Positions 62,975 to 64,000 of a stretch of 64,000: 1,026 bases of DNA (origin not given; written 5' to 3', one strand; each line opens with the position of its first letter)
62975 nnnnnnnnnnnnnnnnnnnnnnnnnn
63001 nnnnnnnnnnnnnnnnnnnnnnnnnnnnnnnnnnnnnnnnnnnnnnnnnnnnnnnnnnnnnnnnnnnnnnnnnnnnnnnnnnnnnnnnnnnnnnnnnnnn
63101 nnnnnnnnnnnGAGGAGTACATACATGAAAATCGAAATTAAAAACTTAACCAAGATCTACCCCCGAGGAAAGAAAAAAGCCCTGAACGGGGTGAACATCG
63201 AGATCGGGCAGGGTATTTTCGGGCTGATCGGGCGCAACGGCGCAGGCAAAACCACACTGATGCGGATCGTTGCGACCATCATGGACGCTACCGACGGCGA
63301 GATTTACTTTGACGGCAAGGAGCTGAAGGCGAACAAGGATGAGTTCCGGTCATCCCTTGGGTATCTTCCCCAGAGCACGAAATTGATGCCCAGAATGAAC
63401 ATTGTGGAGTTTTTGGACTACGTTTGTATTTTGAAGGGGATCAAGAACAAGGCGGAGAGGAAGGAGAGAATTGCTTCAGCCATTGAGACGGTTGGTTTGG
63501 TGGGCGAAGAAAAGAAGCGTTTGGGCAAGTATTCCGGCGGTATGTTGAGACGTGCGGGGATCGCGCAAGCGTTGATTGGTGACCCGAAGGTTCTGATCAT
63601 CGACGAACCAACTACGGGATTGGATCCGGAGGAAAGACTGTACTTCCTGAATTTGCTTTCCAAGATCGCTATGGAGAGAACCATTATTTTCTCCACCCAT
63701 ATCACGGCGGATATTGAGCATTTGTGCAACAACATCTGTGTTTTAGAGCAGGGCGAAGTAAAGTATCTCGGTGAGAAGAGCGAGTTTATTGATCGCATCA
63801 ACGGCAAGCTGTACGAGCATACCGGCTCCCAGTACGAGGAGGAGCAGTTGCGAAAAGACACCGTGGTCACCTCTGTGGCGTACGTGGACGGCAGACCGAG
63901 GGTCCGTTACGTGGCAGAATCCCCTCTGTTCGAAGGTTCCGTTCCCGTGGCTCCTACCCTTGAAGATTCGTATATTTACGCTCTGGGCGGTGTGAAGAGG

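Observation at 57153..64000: Tightly coupled acyl-AMP ligase / ACP / PaaK-like ligase / CPBP protease / rSAM-SPASM / ABC transporter cluster with no visible precursor gene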

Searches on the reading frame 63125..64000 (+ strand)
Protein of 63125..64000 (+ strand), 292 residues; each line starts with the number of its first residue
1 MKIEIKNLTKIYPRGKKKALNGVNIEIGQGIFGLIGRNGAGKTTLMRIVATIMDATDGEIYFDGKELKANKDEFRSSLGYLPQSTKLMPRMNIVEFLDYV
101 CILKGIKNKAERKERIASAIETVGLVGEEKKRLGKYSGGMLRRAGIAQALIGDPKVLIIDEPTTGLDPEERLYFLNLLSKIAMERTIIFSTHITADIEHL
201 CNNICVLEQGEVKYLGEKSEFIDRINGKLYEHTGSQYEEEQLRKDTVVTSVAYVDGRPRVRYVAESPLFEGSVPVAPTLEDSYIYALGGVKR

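Call 3: search_protein_families(library=pfam, proteins=[window:63125-63997:+], max_evalue=0.01)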
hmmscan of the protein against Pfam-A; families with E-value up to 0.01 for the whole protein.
window:63125-63997:+ (291 aa): 7 families
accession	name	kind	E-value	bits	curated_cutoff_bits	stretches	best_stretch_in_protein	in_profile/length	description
PF00005.33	ABC_tran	-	7.9e-31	107.9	25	1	20-164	1-137/137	ABC transporter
PF13304.12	AAA_21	-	3.7e-13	50.6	27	2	135-193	237-299/304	AAA domain, putative AbiEii toxin, Type IV TA system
PF13476.12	AAA_23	-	7.8e-06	27.1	27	1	2-55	1-45/201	AAA domain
PF13175.12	AAA_15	-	0.00032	20.8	32.1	0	23-70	17-68/374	AAA ATPase domain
PF13401.12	AAA_22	-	0.00087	20.1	27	1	28-184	4-111/130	AAA domain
PF13604.12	AAA_30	-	0.0019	18.4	27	1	28-68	17-57/191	AAA domain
PF13555.12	AAA_29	-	0.0067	16.6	27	0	22-56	14-49/61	P-loop containing region of AAA domain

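Call 4: search_protein_families(library=ncbifam, proteins=[window:63125-63997:+], max_evalue=0.01)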
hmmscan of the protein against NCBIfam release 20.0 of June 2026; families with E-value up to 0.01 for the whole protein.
window:63125-63997:+ (291 aa): 188 families (the best 25 are shown)
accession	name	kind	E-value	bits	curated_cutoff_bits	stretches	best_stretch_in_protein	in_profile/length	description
TIGR03522.1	GldA_ABC_ATP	equivalog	2.7e-55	187.9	402.6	1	1-212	1-210/301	gliding motility-associated ABC transporter ATP-binding subunit GldA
TIGR01188.1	drrA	subfamily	1.2e-44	152.9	312.45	1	15-238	4-228/302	daunorubicin resistance ABC transporter, ATP-binding protein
TIGR03864.1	PQQ_ABC_ATP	hypoth_equivalog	9.9e-41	139.7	302.25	1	3-227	2-225/236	ABC transporter, ATP-binding subunit, PQQ-dependent alcohol dehydrogenase system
TIGR03740.1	galliderm_ABC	subfamily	4.7e-40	137.6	309.75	1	4-218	2-208/223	lantibiotic protection ABC transporter ATP-binding subunit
NF010060.0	PRK13537.1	equivalog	2.9e-38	131.5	521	1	3-234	16-247/314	nodulation factor ABC transporter ATP-binding protein NodI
NF010059.0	PRK13536.1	equivalog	7.6e-38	130.1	549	1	2-233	43-274/342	nodulation factor ABC transporter ATP-binding protein NodI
TIGR04521.1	ECF_ATPase_2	equivalog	2.7e-36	125.1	330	1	3-224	1-235/279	energy-coupling factor transporter ATPase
TIGR02315.1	ABC_phnC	equivalog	6.4e-36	124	266.1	1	3-230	2-242/243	phosphonate ABC transporter ATP-binding protein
TIGR01186.1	proV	subfamily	2.6e-35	122.2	326.6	1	15-223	4-219/363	betaine/proline/choline family ABC transporter ATP-binding protein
NF033858.1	ABC2_perm_RbbA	equivalog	5.1e-35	120.6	1050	1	3-233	267-496/909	ribosome-associated ATPase/putative transporter RbbA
TIGR01288.1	nodI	equivalog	6.6e-35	120.6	424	1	2-232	4-234/303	nodulation factor ABC transporter ATP-binding protein NodI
TIGR01257.1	rim_protein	equivalog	5.9e-34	116.3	4012.85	1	5-214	931-1140/2272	rim ABC transporter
NF043075.1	MMSYN1_0197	equivalog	6e-33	114.2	550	1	3-221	3-220/341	spermidine/putrescine ABC transporter ATP-binding protein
NF040933.2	ABC_arch_GlcV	equivalog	7.4e-33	113.9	450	1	1-224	1-232/357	glucose ABC transporter ATP-binding protein GlcV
TIGR02673.1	FtsE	equivalog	3.2e-32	111.9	264.85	1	3-210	2-213/214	cell division ATP-binding protein FtsE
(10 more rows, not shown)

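Call 40: find_encoding_contigs(protein=window:63125-64000:+, flank=10000, max_places=3)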
Protein window:63125-64000:+ (292 aa): no gene with exactly this product is on record in the collection.
